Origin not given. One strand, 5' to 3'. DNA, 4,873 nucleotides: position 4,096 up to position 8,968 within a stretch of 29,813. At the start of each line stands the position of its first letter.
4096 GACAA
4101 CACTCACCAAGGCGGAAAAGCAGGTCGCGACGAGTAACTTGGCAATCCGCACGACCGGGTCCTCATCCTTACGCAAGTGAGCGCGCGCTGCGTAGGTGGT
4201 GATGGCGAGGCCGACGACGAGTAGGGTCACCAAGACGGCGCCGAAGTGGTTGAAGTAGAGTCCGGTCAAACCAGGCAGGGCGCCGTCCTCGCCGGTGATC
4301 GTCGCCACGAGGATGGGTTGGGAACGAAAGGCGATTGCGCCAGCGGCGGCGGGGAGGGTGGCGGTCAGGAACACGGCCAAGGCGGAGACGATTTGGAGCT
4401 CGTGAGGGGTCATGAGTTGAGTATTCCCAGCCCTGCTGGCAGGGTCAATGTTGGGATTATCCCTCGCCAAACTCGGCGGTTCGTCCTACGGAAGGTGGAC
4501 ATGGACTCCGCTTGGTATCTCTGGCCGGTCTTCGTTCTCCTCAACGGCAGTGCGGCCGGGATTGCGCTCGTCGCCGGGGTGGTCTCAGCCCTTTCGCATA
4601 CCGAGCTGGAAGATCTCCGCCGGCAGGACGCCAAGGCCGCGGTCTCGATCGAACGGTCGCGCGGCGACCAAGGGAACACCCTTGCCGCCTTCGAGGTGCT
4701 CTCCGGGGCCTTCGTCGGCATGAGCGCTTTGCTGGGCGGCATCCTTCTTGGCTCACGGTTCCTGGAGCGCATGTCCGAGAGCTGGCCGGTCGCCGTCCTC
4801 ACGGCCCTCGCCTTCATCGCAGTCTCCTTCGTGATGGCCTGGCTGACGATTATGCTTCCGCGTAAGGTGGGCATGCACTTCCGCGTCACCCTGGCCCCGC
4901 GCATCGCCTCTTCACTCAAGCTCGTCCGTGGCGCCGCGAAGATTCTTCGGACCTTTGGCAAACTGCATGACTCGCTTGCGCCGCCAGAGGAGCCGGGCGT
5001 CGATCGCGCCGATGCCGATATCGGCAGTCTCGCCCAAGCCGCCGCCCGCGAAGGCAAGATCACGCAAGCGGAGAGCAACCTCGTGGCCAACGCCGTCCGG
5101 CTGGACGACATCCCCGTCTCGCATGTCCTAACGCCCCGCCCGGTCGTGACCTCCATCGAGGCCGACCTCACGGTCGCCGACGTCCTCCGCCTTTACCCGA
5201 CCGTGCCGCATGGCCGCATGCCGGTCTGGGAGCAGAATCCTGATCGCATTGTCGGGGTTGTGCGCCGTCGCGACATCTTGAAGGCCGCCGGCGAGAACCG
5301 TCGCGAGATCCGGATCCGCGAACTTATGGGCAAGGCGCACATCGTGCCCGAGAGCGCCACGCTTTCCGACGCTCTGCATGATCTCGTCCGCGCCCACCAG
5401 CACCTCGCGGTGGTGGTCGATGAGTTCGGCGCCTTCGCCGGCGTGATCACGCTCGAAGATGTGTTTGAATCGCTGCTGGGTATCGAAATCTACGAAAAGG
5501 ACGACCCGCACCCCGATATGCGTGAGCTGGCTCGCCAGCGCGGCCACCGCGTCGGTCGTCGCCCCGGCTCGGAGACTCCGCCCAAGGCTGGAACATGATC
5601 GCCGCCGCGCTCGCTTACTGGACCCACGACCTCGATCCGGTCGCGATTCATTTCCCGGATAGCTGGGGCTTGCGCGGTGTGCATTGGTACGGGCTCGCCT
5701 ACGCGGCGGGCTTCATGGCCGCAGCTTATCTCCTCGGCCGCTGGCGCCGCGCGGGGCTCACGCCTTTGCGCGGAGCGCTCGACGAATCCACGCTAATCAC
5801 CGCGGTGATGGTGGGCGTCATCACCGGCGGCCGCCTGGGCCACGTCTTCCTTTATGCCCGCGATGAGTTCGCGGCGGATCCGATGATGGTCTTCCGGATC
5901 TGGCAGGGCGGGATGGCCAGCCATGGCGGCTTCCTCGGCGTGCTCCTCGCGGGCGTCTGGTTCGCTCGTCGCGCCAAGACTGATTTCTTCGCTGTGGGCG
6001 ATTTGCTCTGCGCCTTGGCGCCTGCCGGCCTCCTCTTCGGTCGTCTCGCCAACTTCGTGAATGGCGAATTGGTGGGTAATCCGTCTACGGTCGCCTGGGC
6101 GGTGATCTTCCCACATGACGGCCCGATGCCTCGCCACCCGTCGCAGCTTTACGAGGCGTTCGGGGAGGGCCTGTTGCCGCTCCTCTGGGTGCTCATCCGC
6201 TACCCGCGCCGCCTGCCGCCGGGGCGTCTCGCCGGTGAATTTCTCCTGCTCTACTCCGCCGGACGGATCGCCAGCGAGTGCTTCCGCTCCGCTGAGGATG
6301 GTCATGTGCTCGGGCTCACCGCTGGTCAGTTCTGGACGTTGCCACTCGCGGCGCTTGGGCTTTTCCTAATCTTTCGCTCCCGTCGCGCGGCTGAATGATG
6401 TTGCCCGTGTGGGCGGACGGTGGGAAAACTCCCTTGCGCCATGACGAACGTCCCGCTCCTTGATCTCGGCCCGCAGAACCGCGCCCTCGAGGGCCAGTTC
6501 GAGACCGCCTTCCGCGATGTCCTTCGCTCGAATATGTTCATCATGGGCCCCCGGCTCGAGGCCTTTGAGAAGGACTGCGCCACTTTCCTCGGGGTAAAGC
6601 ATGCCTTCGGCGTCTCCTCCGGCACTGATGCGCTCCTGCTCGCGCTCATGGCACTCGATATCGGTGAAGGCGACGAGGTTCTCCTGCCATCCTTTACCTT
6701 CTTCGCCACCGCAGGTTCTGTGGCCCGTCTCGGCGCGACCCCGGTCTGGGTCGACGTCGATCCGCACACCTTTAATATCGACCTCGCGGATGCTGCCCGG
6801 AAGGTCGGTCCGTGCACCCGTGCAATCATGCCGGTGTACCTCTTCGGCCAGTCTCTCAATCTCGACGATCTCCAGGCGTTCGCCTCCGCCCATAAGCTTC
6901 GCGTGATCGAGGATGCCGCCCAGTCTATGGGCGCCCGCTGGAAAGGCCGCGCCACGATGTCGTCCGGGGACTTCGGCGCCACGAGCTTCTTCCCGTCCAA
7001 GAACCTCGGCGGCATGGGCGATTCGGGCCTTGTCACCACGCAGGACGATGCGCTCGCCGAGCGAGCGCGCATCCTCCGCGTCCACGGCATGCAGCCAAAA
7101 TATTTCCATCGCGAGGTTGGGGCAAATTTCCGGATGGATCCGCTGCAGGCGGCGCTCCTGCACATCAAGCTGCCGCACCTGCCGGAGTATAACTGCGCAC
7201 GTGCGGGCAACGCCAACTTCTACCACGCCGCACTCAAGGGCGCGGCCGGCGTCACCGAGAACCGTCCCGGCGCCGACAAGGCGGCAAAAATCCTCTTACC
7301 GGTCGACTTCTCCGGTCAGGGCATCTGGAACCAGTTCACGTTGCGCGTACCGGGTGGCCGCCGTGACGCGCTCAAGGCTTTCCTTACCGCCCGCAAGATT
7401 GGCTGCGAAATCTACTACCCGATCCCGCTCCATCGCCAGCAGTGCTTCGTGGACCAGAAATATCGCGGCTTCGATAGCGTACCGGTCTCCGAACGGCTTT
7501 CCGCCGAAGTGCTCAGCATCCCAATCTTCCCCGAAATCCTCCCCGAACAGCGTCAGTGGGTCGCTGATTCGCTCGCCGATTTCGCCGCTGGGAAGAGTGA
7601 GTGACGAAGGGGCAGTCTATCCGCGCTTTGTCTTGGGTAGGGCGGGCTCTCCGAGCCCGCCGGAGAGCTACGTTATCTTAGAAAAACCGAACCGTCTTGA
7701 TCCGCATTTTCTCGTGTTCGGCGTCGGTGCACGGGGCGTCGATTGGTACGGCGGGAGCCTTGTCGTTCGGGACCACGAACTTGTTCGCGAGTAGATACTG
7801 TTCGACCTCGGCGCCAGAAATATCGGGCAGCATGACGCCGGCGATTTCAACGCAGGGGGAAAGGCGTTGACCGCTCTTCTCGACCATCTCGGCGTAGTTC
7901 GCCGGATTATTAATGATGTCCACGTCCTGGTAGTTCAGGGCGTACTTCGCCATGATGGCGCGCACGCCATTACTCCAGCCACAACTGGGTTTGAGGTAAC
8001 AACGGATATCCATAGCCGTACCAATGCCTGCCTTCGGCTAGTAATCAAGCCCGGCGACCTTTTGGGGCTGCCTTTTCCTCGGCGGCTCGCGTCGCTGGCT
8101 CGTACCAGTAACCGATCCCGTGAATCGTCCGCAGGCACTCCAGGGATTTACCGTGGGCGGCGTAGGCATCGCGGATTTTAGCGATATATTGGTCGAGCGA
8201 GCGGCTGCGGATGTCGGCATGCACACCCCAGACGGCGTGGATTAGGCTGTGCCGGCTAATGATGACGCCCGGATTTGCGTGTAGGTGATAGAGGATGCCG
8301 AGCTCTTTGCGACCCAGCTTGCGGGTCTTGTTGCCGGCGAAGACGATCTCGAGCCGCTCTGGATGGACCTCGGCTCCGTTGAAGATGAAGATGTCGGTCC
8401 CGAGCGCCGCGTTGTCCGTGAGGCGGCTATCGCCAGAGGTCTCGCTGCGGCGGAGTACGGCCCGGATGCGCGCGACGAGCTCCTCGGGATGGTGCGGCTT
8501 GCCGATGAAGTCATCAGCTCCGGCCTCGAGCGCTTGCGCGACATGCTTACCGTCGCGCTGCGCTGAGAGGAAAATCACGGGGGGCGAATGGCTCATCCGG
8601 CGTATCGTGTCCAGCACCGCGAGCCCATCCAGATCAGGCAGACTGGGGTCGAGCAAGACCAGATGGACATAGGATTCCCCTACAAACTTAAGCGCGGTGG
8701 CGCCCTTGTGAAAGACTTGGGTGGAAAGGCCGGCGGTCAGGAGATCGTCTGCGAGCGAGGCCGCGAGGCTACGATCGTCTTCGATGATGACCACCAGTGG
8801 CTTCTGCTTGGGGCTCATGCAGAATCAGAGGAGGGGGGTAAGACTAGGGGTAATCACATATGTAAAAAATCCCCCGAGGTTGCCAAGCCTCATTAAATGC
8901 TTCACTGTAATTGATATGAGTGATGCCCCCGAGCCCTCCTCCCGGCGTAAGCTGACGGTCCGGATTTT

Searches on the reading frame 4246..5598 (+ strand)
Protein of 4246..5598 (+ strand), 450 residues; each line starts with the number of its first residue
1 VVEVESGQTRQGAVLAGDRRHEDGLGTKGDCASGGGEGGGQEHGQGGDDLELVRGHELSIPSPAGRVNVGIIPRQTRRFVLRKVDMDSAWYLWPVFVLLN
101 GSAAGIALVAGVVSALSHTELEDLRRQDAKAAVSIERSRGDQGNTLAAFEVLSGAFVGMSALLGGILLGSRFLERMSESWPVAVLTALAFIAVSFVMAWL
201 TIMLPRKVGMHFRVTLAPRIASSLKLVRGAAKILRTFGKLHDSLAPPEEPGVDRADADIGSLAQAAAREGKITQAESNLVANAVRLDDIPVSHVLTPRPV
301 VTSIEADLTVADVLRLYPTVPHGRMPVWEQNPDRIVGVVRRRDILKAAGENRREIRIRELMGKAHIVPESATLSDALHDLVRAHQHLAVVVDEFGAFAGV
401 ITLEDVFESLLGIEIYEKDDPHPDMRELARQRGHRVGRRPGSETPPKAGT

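Call 8: search_protein_families(library=pfam, proteins=[window:4246-5598:+])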
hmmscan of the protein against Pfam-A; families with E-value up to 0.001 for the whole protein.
window:4246-5598:+ (450 aa): 2 families
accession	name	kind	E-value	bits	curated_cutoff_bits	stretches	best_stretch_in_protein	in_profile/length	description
PF00571.33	CBS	-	4.5e-16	59.4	24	2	358-411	2-56/57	CBS domain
PF01595.25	CNNM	-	0.00015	21.9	28.4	1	104-275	11-180/181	Cyclin M transmembrane N-terminal domain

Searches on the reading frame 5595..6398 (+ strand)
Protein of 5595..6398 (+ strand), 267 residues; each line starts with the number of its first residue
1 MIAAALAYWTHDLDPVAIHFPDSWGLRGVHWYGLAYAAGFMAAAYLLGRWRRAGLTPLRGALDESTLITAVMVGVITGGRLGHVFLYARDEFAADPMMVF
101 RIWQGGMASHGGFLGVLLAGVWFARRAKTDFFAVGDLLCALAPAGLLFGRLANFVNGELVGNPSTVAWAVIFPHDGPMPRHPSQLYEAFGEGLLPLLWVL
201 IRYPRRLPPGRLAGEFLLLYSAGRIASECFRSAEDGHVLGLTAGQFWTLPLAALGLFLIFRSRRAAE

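Call 8: search_protein_families(library=pfam, proteins=[window:5595-6398:+])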
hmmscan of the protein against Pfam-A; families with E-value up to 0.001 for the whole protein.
window:5595-6398:+ (267 aa): 1 family
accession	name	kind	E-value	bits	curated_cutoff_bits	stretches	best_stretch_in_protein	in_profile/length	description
PF01790.23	LGT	-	9.5e-60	202.3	24.9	1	28-260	10-239/240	Prolipoprotein diacylglyceryl transferase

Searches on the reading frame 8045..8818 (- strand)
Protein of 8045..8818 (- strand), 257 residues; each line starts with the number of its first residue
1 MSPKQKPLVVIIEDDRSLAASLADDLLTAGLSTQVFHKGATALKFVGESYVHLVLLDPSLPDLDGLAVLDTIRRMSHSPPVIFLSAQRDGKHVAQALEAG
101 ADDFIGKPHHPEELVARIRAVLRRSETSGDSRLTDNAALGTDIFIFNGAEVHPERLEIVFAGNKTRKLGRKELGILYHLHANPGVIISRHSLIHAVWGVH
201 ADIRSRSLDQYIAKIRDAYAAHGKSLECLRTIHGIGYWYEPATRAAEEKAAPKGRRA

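Call 8: search_protein_families(library=pfam, proteins=[window:8045-8818:-])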
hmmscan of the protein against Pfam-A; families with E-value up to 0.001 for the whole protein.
window:8045-8818:- (257 aa): 2 families
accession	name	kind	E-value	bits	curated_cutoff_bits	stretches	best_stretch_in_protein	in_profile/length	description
PF00072.30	Response_reg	-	1.8e-24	86.5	30.2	1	9-119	1-111/111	Response regulator receiver domain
PF00486.34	Trans_reg_C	-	3.3e-14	53.1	26.2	1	166-237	4-75/77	Transcriptional regulatory protein, C terminal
